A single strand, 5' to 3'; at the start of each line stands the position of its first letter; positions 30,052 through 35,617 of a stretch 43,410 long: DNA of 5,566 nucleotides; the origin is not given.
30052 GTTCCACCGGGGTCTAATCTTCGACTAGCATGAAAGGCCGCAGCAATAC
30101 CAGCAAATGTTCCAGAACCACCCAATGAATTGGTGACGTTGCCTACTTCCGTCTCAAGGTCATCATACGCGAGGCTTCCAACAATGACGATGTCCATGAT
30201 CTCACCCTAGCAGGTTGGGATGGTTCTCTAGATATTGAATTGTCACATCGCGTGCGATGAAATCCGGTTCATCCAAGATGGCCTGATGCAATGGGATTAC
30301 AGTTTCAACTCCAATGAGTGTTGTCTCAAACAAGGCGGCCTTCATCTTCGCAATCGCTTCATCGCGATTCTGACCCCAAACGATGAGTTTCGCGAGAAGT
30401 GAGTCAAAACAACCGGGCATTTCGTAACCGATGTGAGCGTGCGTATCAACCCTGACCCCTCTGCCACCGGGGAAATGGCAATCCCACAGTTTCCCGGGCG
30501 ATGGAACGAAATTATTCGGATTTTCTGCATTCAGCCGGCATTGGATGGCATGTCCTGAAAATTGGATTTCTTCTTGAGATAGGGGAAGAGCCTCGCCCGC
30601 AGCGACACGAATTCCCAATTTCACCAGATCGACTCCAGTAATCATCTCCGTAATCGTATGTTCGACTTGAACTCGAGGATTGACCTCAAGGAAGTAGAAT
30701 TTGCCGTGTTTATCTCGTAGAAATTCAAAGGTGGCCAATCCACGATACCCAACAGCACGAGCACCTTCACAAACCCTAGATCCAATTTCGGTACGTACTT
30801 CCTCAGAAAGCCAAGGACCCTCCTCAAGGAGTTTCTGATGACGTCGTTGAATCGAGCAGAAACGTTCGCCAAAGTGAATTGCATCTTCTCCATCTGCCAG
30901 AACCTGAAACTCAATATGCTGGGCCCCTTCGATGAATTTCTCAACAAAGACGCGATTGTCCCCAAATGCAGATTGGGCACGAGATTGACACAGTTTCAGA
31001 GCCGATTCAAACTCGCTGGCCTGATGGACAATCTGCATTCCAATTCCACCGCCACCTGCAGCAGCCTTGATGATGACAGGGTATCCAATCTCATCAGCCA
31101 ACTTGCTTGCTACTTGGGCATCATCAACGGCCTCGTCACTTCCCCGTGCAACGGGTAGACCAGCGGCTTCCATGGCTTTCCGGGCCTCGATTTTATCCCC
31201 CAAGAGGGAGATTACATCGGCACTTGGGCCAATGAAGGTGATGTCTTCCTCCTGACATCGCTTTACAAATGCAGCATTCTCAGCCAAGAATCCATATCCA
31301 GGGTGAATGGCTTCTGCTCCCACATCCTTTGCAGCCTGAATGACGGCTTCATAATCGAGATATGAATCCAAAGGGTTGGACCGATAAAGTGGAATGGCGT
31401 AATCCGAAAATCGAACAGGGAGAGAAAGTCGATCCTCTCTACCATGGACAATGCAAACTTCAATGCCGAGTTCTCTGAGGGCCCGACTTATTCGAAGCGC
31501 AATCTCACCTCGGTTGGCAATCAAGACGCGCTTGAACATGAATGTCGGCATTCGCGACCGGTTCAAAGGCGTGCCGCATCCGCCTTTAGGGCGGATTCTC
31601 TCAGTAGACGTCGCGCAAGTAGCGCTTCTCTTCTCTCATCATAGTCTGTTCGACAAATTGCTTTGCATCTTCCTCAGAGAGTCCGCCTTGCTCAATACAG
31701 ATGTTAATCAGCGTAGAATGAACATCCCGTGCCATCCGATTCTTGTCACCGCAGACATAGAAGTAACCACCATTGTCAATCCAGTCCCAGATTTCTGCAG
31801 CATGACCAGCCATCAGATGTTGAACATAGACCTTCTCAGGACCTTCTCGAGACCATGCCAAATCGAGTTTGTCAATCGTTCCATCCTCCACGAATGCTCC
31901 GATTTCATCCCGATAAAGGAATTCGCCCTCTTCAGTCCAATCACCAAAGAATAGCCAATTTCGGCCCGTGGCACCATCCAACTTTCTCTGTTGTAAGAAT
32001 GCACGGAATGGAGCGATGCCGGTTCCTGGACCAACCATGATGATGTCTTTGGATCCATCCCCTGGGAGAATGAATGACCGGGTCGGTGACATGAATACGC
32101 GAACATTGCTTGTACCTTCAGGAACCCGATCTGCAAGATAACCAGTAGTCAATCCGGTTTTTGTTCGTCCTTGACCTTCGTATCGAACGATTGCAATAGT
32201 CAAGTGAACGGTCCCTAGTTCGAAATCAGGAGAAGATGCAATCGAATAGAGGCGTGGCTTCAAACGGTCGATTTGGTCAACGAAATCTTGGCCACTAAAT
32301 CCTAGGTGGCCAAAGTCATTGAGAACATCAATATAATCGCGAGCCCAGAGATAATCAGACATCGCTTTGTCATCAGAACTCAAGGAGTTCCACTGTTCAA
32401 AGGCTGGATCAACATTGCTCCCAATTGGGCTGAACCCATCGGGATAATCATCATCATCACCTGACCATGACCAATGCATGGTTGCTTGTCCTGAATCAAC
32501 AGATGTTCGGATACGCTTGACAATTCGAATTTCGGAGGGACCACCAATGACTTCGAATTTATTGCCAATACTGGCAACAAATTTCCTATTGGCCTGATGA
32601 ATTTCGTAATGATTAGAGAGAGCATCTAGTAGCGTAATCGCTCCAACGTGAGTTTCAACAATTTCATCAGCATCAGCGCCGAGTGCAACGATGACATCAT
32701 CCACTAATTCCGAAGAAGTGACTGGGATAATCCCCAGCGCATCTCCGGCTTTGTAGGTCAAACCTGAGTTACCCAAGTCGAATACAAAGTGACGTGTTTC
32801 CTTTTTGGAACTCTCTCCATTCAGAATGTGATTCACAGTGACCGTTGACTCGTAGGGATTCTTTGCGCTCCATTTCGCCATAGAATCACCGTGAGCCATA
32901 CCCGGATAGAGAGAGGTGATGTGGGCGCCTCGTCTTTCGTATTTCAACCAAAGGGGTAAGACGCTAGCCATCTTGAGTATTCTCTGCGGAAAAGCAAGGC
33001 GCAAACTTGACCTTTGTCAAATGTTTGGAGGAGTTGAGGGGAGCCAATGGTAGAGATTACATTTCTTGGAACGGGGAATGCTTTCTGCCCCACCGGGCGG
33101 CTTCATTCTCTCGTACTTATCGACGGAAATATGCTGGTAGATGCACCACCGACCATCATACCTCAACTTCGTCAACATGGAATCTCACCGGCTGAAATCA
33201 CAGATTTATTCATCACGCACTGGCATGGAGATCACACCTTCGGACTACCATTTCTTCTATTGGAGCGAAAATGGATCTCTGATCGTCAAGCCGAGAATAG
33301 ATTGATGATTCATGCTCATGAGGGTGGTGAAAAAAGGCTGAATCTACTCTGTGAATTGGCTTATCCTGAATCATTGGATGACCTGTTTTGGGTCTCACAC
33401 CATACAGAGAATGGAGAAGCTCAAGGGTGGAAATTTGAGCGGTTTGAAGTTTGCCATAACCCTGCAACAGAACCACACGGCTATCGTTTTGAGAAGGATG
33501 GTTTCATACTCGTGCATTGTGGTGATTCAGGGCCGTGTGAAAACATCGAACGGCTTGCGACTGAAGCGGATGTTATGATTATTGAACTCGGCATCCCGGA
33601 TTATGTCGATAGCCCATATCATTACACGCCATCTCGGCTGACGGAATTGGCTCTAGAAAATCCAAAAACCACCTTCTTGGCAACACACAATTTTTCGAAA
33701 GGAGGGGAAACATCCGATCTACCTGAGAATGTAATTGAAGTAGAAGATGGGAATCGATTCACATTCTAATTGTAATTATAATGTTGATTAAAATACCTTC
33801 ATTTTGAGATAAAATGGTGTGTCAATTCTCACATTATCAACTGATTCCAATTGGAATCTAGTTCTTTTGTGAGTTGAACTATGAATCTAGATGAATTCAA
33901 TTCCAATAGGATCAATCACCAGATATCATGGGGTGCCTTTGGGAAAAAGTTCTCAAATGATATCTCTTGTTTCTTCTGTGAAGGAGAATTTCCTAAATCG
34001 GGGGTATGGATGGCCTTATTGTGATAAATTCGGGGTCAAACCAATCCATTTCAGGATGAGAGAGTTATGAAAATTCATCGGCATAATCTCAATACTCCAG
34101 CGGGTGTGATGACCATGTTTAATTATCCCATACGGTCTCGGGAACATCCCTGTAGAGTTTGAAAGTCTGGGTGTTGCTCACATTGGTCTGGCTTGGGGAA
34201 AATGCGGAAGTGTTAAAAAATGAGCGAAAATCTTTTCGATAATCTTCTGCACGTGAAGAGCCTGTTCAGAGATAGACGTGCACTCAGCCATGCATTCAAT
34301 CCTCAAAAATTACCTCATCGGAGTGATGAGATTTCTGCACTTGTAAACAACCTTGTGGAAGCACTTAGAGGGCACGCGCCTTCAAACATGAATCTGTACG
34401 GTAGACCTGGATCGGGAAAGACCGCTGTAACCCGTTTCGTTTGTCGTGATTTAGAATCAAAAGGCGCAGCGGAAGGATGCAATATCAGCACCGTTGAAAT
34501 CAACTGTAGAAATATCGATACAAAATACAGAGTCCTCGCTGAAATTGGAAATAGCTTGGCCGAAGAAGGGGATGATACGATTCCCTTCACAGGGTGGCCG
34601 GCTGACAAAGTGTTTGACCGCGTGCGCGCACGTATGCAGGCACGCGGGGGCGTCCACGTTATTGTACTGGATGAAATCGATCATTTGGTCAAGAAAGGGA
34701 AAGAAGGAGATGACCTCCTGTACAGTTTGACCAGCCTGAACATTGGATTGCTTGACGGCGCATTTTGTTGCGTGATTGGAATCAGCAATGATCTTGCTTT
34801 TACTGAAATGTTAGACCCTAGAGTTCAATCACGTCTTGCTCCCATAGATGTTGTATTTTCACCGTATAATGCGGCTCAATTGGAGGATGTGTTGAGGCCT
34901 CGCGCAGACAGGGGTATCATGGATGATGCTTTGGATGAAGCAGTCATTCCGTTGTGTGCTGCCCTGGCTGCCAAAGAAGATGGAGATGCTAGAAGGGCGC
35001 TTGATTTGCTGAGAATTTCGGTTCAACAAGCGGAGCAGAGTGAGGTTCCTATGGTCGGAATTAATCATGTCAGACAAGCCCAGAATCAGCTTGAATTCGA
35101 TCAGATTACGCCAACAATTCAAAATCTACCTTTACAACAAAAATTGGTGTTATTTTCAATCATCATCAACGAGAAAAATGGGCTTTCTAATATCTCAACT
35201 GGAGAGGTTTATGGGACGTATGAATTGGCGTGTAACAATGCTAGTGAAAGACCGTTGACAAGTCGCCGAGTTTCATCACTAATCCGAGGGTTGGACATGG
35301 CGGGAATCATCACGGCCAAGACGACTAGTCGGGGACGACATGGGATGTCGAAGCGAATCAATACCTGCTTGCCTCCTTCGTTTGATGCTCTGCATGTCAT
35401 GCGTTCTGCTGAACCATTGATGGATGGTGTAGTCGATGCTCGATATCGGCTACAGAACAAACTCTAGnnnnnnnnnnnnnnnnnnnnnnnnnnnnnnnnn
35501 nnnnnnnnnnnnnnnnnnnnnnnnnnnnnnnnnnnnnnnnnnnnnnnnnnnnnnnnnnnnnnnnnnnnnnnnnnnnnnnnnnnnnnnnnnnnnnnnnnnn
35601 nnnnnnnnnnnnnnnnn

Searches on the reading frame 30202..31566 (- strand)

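Call 45: search_protein_families(library=pfam, proteins=[window:30202-31566:-], max_evalue=0.0001)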
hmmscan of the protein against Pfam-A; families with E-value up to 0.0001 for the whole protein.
window:30202-31566:- (454 aa): 7 families
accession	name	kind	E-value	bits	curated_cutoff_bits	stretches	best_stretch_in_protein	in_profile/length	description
PF02786.22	CPSase_L_D2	-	8.5e-65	218.6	19.8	1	124-328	1-209/211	Carbamoyl-phosphate synthase L chain, ATP binding domain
PF00289.28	Biotin_carb_N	-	2e-38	131.7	25.5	1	10-119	1-110/110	Biotin carboxylase, N-terminal domain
PF02785.25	Biotin_carb_C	-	8.1e-34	116.4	32.4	1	342-447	1-107/108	Biotin carboxylase C-terminal domain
PF07478.18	Dala_Dala_lig_C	-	3.4e-13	50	24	1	146-297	21-174/204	D-ala D-ala ligase C-terminus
PF02222.28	ATP-grasp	-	4e-09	36.8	27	1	132-299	3-163/179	ATP-grasp domain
PF02655.19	ATP-grasp_3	-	8.3e-07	29.7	23.2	1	123-300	2-158/160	ATP-grasp domain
PF01071.24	GARS_A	-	1.1e-05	25.8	27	1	124-232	2-108/194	Phosphoribosylglycinamide synthetase, ATP-grasp (A) domain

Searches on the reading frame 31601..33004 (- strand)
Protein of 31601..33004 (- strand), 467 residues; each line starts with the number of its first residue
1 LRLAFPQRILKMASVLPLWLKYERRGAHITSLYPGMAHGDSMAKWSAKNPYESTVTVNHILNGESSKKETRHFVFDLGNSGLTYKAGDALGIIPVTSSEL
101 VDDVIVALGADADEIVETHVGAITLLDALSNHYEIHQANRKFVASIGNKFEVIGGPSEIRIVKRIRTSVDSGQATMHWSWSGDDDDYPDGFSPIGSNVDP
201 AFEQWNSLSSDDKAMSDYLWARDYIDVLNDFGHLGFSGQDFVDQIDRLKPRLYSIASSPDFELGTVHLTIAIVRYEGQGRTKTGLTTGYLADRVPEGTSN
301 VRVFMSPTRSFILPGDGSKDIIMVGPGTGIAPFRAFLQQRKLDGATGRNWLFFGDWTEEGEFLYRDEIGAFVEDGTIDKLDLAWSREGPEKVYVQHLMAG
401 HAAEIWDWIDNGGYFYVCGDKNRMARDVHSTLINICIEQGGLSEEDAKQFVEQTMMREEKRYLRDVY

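Call 45: search_protein_families(library=pfam, proteins=[window:31601-33004:-], max_evalue=0.0001)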
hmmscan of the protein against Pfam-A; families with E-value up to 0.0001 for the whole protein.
window:31601-33004:- (467 aa): 2 families
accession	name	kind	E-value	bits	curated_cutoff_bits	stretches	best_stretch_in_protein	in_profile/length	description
PF00667.26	FAD_binding_1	-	9.6e-29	101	32.3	2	221-289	152-222/222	FAD binding domain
PF00175.26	NAD_binding_1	-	2e-12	48.1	22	1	323-429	1-108/109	Oxidoreductase NAD-binding domain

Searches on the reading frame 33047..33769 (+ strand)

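Call 45: search_protein_families(library=pfam, proteins=[window:33047-33769:+], max_evalue=0.0001)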
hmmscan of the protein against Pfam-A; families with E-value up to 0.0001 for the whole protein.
window:33047-33769:+ (240 aa): 2 families
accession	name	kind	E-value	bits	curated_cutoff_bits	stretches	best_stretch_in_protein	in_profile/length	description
PF12706.13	Lactamase_B_2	-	1.1e-12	48.5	27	1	28-214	2-199/200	Beta-lactamase superfamily domain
PF00753.33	Lactamase_B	-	8.4e-09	36.1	22.7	1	26-172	15-161/196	Metallo-beta-lactamase superfamily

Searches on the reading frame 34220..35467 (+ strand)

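Call 45: search_protein_families(library=pfam, proteins=[window:34220-35467:+], max_evalue=0.0001)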
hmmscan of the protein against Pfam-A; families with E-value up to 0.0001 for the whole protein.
window:34220-35467:+ (415 aa): 8 families
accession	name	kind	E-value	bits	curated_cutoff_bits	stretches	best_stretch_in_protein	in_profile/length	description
PF09079.17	Cdc6_C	-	6.4e-22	77.8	25.1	1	299-384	2-88/96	CDC6, C terminal winged helix domain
PF22703.2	Cdc6_lid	-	1.4e-21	76.6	27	1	223-289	2-68/68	Cdc6 AAA+ ATPase-type lid domain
PF13191.12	AAA_16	-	1.9e-10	41.9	32.6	1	30-156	1-144/167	AAA ATPase domain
PF13401.12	AAA_22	-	1e-09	39.2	27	1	56-170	7-104/130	AAA domain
PF00004.35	AAA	-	3.5e-09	37.7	21.2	1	58-206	2-123/131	ATPase family associated with various cellular activities (AAA)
PF22606.2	Cdc6-ORC-like_ATPase_lid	-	2.3e-06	27.8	27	1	216-272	1-57/60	Cdc6/ORC-like, ATPase lid domain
PF01637.24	ATPase_2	-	4.3e-05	23.9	33.2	1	43-186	9-152/225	ATPase domain predominantly from Archaea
PF05621.17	TniB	-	6.5e-05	22.9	22.4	0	34-175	15-151/189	Bacterial TniB protein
